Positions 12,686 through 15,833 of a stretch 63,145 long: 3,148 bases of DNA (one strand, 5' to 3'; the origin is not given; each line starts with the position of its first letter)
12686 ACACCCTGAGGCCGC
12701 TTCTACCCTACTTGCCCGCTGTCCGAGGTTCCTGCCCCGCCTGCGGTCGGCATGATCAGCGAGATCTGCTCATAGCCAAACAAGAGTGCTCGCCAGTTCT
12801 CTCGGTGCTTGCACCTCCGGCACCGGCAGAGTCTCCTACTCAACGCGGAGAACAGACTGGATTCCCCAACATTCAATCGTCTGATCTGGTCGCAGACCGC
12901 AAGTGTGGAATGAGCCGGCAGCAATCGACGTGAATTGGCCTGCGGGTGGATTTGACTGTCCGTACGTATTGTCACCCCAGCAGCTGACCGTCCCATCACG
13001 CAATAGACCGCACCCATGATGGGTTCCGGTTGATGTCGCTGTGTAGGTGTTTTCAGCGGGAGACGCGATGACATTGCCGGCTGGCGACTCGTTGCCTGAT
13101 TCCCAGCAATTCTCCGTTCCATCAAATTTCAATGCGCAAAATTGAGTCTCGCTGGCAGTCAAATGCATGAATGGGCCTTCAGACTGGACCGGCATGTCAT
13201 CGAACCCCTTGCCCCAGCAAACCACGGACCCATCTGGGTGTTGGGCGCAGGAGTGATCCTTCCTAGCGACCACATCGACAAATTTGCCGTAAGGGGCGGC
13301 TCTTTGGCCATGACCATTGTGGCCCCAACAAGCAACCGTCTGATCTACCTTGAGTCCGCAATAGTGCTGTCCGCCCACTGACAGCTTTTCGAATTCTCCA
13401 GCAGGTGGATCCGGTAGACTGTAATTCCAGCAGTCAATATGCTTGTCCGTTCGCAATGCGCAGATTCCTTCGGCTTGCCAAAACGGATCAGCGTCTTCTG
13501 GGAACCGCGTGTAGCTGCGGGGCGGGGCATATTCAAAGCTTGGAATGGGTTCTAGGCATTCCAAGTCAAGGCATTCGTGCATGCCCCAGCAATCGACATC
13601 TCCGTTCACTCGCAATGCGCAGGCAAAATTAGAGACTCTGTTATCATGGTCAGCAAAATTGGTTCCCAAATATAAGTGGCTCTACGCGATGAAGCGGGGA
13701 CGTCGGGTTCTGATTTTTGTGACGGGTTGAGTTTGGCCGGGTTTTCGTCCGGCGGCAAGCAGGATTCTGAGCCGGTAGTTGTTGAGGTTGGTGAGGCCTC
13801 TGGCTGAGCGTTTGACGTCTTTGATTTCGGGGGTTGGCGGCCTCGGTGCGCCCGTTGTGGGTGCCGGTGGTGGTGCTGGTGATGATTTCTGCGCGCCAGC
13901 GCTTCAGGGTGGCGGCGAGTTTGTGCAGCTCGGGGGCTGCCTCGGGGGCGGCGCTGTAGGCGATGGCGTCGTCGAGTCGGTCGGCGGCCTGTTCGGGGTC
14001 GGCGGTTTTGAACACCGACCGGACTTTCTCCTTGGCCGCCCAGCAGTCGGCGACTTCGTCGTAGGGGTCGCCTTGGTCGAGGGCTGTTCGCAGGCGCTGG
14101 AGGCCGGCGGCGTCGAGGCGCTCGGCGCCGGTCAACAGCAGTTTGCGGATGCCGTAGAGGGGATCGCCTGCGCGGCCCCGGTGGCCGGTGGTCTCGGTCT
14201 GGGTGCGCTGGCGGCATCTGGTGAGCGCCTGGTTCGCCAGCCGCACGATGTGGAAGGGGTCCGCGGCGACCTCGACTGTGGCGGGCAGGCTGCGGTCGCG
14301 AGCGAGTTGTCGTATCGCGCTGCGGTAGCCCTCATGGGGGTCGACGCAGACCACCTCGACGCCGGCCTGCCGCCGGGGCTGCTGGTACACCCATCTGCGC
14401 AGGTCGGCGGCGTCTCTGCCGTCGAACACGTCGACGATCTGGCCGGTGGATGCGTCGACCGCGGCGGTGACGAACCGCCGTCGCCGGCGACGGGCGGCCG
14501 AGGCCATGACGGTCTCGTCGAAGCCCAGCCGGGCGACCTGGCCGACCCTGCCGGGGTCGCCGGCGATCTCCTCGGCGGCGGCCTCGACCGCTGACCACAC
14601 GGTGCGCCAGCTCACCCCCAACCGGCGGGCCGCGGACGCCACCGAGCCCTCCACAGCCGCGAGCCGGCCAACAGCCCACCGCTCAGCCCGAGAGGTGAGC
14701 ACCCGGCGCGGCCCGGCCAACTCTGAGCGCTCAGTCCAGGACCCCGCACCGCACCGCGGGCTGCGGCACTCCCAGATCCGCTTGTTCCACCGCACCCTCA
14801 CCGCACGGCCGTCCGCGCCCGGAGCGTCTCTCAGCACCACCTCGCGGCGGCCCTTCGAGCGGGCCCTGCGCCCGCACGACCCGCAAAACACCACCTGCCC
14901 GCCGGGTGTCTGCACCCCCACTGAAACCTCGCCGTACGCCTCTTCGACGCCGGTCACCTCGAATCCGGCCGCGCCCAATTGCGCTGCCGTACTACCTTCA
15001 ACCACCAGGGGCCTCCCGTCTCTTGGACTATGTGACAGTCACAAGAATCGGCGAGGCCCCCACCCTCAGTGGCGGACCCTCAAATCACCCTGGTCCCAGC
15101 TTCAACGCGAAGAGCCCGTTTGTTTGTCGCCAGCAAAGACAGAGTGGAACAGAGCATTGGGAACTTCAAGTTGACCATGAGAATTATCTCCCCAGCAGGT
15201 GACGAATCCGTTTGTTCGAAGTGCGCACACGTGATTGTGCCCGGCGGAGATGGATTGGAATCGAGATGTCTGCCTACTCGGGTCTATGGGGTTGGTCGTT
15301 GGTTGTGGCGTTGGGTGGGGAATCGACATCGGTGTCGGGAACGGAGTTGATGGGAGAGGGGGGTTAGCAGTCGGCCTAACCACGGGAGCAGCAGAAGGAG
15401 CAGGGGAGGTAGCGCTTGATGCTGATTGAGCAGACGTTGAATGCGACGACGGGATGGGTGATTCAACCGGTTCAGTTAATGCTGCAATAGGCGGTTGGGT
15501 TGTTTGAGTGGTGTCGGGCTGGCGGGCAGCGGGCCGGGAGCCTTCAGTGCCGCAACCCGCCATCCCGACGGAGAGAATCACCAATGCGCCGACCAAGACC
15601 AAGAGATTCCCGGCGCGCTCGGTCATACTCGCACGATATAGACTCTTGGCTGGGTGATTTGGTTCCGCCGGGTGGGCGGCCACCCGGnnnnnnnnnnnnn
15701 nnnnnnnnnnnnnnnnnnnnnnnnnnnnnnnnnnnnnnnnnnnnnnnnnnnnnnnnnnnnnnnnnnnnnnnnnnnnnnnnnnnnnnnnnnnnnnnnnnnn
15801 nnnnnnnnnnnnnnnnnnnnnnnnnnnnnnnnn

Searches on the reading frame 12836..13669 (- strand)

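Call 10: search_protein_families(library=pfam, proteins=[window:12836-13669:-])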
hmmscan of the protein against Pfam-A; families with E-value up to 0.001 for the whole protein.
window:12836-13669:- (277 aa): 2 families
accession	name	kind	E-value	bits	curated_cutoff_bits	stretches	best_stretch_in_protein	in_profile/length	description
PF13540.12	RCC1_2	-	1.3e-29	101.6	22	3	212-238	4-30/30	Regulator of chromosome condensation (RCC1) repeat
PF25390.1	WD40_RLD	-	1.1e-18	68.2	150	2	91-238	195-329/363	RCC1-like domain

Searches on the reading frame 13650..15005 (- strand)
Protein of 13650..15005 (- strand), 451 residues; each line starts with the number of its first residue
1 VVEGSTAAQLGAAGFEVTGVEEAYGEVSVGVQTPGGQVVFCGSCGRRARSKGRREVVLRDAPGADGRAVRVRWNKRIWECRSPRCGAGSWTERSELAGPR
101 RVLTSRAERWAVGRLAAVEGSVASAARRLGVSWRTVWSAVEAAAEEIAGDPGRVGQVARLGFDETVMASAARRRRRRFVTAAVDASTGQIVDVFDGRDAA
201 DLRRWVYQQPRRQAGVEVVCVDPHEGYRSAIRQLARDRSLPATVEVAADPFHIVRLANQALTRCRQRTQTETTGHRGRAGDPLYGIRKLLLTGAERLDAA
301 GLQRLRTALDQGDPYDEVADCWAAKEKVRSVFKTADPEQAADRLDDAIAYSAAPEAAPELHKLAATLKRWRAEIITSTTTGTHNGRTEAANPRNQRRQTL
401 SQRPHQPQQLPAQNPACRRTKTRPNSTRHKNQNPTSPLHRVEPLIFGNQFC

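Call 10: search_protein_families(library=pfam, proteins=[window:13650-15005:-])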
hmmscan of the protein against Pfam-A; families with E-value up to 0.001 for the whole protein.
window:13650-15005:- (451 aa): 3 families
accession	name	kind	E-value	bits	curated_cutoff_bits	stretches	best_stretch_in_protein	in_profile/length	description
PF01610.23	DDE_Tnp_ISL3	-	8.2e-39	134.3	23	1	171-393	7-219/240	Transposase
PF13542.12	HTH_Tnp_ISL3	-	1.7e-08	34.2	27.4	1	95-141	4-48/51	Helix-turn-helix domain of transposase family ISL3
PF13384.12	HTH_23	-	0.00047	20.3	24.6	1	105-142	3-40/50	Homeodomain-like domain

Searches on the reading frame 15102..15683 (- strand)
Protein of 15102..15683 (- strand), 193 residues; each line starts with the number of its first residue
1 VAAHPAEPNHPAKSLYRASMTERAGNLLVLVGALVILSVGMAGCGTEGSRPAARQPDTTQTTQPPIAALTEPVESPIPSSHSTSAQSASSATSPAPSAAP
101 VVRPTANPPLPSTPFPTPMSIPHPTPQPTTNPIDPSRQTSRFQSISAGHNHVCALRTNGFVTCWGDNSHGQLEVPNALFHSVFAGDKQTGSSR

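Call 10: search_protein_families(library=pfam, proteins=[window:15102-15683:-])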
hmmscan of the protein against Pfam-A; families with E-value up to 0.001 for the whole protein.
window:15102-15683:- (193 aa): 3 families
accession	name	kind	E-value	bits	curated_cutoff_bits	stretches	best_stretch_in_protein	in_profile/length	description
PF13540.12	RCC1_2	-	8.1e-10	38.7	22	1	143-171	2-30/30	Regulator of chromosome condensation (RCC1) repeat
PF25390.1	WD40_RLD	-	3e-08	33.8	150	1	132-173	132-175/363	RCC1-like domain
PF00415.24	RCC1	-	6.1e-05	24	21.7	0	128-155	26-50/50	Regulator of chromosome condensation (RCC1) repeat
